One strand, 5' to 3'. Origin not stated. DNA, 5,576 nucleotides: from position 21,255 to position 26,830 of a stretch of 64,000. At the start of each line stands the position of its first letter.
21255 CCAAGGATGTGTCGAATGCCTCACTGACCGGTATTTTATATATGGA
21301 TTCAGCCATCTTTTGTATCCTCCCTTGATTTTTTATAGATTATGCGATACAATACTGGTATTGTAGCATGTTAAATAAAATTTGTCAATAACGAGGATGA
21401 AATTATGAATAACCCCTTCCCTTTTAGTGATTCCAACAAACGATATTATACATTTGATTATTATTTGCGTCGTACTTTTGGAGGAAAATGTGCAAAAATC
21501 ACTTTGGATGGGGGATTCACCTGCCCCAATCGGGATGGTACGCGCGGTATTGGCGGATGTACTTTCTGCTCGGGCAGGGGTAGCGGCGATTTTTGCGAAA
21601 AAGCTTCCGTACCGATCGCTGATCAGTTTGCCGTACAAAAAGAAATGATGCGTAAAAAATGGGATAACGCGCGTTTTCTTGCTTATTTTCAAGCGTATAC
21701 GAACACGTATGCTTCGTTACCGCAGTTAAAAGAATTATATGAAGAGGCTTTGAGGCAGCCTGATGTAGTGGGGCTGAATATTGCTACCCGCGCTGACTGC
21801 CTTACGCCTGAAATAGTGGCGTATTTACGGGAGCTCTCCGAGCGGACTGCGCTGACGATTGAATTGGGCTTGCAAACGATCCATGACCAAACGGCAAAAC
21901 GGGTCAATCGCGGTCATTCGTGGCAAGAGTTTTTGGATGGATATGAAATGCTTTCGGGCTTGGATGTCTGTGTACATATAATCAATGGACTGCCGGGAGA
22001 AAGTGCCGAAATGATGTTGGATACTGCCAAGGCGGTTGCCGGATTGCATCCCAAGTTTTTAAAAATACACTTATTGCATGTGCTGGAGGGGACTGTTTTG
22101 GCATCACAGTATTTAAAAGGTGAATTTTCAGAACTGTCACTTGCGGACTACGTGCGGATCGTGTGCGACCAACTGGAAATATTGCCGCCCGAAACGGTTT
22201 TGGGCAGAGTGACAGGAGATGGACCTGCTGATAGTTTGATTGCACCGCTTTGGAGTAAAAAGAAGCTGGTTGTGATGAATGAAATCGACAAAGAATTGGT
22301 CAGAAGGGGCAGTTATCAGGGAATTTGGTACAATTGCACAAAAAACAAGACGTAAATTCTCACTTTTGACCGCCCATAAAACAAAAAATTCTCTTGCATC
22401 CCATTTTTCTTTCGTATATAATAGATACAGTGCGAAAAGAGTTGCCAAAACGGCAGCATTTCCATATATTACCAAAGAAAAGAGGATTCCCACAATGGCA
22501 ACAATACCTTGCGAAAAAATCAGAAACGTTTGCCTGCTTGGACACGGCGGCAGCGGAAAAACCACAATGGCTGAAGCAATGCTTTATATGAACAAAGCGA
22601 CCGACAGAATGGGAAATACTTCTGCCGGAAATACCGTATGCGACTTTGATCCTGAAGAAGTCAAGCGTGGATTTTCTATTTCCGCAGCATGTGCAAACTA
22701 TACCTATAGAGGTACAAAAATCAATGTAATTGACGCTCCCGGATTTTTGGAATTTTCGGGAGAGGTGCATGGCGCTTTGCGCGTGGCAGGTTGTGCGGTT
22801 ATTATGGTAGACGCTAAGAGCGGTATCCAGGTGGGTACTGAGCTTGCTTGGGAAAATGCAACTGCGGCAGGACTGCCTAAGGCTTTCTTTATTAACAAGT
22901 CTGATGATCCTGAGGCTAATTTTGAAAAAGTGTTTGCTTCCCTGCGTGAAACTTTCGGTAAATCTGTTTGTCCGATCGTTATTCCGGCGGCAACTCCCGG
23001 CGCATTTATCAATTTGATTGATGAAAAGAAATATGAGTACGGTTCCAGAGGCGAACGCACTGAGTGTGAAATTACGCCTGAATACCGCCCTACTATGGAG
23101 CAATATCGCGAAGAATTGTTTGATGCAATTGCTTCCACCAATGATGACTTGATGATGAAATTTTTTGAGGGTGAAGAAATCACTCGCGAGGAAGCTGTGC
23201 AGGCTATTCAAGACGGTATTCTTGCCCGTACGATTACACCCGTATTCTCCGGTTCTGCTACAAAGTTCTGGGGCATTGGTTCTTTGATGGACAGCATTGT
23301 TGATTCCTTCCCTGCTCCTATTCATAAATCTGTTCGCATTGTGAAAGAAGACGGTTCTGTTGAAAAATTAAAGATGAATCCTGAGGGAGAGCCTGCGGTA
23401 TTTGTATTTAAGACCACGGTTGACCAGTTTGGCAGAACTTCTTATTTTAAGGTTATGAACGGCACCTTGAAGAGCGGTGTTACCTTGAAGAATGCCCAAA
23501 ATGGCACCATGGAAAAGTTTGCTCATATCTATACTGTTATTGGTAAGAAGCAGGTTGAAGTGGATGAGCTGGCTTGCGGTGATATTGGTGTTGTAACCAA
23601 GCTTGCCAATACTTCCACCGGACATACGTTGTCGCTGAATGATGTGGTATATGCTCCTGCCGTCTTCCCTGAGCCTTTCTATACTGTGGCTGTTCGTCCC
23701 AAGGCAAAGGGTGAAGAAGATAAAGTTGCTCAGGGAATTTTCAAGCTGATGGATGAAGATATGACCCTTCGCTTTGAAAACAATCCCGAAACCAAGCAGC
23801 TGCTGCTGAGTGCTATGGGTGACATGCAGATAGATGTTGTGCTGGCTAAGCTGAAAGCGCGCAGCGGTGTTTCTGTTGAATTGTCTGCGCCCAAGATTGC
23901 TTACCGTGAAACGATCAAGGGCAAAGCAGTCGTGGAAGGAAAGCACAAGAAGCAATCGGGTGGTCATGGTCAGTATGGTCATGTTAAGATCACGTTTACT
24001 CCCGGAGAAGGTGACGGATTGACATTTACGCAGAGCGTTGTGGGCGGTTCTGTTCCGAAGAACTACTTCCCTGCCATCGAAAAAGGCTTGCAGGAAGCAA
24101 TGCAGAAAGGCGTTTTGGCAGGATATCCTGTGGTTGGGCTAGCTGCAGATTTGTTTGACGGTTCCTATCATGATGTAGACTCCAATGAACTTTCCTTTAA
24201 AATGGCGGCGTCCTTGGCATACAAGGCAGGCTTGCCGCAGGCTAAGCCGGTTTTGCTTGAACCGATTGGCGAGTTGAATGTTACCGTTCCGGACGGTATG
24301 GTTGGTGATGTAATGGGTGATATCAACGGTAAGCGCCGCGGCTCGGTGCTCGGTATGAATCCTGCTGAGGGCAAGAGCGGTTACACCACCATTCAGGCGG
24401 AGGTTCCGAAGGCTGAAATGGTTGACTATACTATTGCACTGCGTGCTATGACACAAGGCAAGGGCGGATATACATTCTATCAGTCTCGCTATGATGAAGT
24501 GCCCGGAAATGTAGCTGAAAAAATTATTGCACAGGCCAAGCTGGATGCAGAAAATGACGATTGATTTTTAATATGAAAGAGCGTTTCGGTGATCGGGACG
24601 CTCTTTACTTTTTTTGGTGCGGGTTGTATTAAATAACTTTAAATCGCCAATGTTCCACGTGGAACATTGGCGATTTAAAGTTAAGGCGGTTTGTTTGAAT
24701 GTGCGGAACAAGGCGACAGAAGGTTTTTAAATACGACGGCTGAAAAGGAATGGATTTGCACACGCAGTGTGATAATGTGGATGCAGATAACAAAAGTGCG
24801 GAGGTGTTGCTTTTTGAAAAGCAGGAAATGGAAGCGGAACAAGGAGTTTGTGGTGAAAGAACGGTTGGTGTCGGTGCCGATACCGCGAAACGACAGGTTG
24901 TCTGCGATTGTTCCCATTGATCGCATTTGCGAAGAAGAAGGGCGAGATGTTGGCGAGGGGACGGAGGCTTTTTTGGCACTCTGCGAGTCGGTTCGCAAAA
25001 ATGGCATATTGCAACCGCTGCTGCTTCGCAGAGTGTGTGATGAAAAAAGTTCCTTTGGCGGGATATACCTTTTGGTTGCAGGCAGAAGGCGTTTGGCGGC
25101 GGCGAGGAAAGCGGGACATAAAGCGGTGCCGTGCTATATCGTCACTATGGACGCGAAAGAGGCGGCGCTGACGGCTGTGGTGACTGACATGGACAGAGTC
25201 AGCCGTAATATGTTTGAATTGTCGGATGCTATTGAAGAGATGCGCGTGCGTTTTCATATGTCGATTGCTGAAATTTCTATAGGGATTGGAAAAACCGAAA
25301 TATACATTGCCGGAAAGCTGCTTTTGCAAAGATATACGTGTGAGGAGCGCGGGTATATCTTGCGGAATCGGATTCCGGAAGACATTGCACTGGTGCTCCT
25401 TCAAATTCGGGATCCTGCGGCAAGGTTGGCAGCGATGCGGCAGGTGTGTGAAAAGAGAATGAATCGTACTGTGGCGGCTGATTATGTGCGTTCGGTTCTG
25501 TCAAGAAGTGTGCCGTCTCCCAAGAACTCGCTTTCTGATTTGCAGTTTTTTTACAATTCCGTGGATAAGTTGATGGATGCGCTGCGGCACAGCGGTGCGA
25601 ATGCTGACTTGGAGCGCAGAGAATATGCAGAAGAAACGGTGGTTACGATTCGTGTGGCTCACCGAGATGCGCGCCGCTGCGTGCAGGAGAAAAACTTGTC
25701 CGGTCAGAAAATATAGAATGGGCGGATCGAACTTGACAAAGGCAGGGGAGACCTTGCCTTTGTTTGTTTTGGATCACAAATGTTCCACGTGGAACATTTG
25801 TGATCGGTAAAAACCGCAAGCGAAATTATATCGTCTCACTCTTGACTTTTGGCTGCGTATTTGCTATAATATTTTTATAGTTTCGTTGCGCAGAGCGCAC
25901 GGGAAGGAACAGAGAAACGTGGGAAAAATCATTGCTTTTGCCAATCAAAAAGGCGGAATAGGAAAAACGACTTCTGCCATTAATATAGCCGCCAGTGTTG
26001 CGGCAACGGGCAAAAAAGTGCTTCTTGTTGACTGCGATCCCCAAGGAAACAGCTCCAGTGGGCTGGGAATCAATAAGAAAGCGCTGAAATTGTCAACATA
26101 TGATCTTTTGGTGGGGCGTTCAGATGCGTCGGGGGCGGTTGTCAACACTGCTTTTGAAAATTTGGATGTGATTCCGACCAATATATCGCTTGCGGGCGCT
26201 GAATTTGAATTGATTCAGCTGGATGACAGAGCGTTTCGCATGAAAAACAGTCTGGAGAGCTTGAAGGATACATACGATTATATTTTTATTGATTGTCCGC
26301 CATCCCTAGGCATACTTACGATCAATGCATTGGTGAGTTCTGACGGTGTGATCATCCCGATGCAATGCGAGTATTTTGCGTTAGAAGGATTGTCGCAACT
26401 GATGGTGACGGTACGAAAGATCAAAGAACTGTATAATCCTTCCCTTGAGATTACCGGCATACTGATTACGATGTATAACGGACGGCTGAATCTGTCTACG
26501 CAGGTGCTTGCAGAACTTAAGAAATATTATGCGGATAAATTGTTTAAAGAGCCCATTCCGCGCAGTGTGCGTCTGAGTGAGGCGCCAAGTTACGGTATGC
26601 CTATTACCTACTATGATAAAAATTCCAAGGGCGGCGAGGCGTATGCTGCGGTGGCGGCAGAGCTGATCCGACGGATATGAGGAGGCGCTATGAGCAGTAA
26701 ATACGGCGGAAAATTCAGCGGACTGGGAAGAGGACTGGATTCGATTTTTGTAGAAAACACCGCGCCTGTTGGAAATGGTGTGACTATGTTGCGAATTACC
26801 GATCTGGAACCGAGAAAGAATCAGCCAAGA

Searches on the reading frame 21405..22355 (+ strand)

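Call 47: search_protein_families(library=ncbifam, proteins=[window:21405-22355:+], max_evalue=1e-10)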
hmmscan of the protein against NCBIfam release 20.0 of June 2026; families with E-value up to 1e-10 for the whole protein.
window:21405-22355:+ (316 aa): 3 families
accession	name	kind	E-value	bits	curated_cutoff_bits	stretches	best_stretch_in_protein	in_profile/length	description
TIGR01212.1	TIGR01212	equivalog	6.4e-103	344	180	1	13-309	1-300/302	tRNA modification radical SAM protein MnmL/YtqA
TIGR01211.1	ELP3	subfamily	1.3e-18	66.8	350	1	100-284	173-357/522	tRNA uridine(34) 5-carboxymethylaminomethyl modification radical SAM/GNAT enzyme Elp3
TIGR03994.1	rSAM_HemZ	equivalog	5.3e-11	42.3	321.4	1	126-236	177-288/401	coproporphyrinogen dehydrogenase HemZ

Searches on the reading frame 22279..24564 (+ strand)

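Call 48: search_protein_families(library=ncbifam, proteins=[window:22279-24564:+], max_evalue=1e-10)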
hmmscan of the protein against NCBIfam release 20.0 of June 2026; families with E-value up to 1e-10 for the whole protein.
window:22279-24564:+ (761 aa): 18 families
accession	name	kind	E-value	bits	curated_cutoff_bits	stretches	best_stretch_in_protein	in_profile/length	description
NF009381.0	PRK12740.1-5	subfamily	2.8e-242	806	583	1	74-756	2-688/692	elongation factor G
TIGR00484.1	EF-G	equivalog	1.6e-173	578.5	659.4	1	75-754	4-690/691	elongation factor G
NF009377.1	PRK12740.1-1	equivalog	4.2e-170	567.5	890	1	78-749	10-698/700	elongation factor G-like protein EF-G2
NF009891.0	PRK13351.1-1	equivalog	2.9e-166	554.9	597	1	73-754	1-678/681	elongation factor G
NF058620.1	EFG2_Bacteroid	exception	1.3e-156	523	1000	2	77-575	5-507/717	elongation factor G2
NF009379.0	PRK12740.1-3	equivalog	1.5e-148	496.3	513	1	79-754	6-671/674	elongation factor G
NF012153.1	tet_protect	equivalog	1.1e-80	271.6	775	1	83-731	2-607/614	tetracycline resistance ribosomal protection protein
TIGR00490.1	aEF-2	equivalog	3e-62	210.7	738.45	3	362-557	280-481/720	elongation factor EF-2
NF000120.3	47473_otr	exception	7.5e-53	180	900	1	83-731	4-606/608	tetracycline resistance ribosomal protection protein Otr(A)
NF033148.1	tet_protect_M_W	exception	3.2e-50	171.1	1100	2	80-229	2-151/639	TetM/TetW/TetO/TetS family tetracycline resistance ribosomal protection protein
NF012154.0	tet_protect_Q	exception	1.2e-43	149.4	1425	2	81-228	3-150/638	tetracycline resistance ribosomal protection protein Tet(Q)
NF001964.0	PRK00741.1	equivalog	2.2e-42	145.2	473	1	79-542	10-469/529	peptide chain release factor 3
NF012155.1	tet_protect_M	exception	2.7e-42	144.8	1420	2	80-227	2-149/639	tetracycline resistance ribosomal protection protein Tet(M)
NF009892.0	PRK13351.1-3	equivalog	4.7e-41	140.9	640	1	80-729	2-605/623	elongation factor G-like protein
TIGR01394.1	TypA_BipA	equivalog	5.8e-39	133.8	757.3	1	81-222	1-140/594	translational GTPase TypA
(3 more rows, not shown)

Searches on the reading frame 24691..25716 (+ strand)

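Call 48: search_protein_families(library=ncbifam, proteins=[window:24691-25716:+], max_evalue=1e-10)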
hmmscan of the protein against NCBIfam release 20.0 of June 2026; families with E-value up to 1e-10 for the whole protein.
window:24691-25716:+ (341 aa): 2 families
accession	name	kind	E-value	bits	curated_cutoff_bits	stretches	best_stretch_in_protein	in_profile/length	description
TIGR04285.1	nucleoid_noc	exception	5.5e-27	94.7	315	1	94-323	26-254/255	nucleoid occlusion protein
TIGR00180.1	parB_part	domain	3.6e-14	52.9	58.45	1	91-211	26-142/186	ParB/RepB/Spo0J family partition protein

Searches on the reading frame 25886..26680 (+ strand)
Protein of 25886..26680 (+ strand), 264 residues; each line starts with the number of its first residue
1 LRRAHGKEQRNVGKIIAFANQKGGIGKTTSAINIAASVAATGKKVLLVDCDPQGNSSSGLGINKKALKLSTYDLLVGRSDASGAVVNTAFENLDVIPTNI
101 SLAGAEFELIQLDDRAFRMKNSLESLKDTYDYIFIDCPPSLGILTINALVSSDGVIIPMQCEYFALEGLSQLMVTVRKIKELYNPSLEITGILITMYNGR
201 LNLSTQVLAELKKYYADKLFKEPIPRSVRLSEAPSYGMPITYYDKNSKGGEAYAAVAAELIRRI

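Call 48: search_protein_families(library=ncbifam, proteins=[window:25886-26680:+], max_evalue=1e-10)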
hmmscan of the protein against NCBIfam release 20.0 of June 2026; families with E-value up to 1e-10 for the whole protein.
window:25886-26680:+ (264 aa): 12 families
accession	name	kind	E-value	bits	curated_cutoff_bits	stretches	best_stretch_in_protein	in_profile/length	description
NF041283.1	PrgP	equivalog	1.8e-32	112.9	400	1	13-264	2-261/297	ParA superfamily DNA segregation protein PrgP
NF041546.1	ParA_partition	equivalog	4.3e-30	104.8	180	2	15-59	1-45/203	ParA family partition ATPase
TIGR03453.1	partition_RepA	equivalog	8e-30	103.9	348.45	1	10-233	101-343/387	plasmid partitioning protein RepA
TIGR01969.1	minD_arch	subfamily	3.1e-25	88.8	201.75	1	15-262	2-232/251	cell division ATPase MinD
NF010443.0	PRK13869.1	subfamily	2.6e-21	75.9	446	1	14-233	122-360/405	plasmid-partitioning protein RepA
NF010259.0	PRK13705.1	equivalog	1.4e-20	73.7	725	1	8-179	101-284/388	plasmid-partitioning protein SopA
TIGR01007.1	eps_fam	subfamily_domain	2.5e-17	63.1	108.05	1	13-150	17-147/204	polysaccharide biosynthesis tyrosine autokinase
TIGR01968.1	minD_bact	equivalog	6e-17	61.8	212.9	1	14-260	2-236/261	septum site-determining protein MinD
NF008568.0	PRK11519.1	equivalog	1.2e-12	46.9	1068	1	18-178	531-682/720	tyrosine-protein kinase Wzc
TIGR03371.1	cellulose_yhjQ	equivalog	1.7e-12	47.4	157.85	1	14-257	2-238/246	cellulose biosynthesis protein BcsQ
TIGR03018.1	pepcterm_TyrKin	hypoth_equivalog_domain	2.4e-11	43.4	230.65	1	4-152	26-171/207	XrtA-associated tyrosine autokinase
TIGR01287.1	nifH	equivalog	8e-11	41.8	394.35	0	21-61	7-47/275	nitrogenase iron protein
